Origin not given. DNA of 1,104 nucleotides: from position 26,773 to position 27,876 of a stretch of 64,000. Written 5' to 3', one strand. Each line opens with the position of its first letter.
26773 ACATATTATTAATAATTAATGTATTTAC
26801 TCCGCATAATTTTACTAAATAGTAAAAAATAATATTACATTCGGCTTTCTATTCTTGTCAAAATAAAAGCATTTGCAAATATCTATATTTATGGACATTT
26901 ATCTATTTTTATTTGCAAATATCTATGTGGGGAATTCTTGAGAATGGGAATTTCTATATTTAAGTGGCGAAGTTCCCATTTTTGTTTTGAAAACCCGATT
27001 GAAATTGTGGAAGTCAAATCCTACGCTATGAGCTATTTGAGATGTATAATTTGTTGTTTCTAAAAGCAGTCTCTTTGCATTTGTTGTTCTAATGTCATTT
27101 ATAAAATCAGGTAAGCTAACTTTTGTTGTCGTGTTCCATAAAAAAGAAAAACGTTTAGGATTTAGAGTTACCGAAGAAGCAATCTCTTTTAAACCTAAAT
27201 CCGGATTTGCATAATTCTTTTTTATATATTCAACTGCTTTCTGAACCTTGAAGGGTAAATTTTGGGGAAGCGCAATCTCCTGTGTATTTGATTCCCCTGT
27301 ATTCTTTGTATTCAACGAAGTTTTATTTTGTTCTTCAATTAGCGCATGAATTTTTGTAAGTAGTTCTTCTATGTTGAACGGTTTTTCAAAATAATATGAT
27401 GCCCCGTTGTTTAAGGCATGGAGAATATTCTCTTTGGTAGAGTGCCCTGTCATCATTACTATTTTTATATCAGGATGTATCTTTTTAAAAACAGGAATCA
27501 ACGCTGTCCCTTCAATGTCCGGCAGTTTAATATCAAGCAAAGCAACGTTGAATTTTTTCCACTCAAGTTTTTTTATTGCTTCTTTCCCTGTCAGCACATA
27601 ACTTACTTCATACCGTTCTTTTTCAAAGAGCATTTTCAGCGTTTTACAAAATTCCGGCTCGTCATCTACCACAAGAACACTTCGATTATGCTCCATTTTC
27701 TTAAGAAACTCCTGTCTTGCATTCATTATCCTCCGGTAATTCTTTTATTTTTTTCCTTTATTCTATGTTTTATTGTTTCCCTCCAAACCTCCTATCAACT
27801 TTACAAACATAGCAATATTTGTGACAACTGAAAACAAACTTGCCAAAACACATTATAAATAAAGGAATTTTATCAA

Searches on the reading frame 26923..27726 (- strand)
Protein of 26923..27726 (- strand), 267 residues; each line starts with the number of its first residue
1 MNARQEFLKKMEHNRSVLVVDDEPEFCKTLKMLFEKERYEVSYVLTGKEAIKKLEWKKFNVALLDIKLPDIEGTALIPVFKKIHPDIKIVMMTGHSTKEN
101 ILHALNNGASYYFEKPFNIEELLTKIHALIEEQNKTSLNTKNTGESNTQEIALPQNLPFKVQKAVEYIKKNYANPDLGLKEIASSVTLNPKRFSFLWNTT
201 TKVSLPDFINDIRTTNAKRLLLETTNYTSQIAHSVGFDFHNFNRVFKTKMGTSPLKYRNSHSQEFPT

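Call 91: search_protein_families(library=pfam, proteins=[window:26923-27726:-], max_evalue=0.001)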
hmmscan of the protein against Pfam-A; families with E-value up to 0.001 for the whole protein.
window:26923-27726:- (267 aa): 3 families
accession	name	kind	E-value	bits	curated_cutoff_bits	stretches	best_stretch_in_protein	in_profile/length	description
PF00072.30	Response_reg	-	2e-26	92.7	30.2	1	17-126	1-110/111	Response regulator receiver domain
PF12833.13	HTH_18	-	6.2e-12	46.1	33.6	1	183-259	2-79/80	Helix-turn-helix domain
PF00165.29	HTH_AraC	-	3.4e-06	27.5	26.6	1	230-259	13-42/42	Bacterial regulatory helix-turn-helix proteins, AraC family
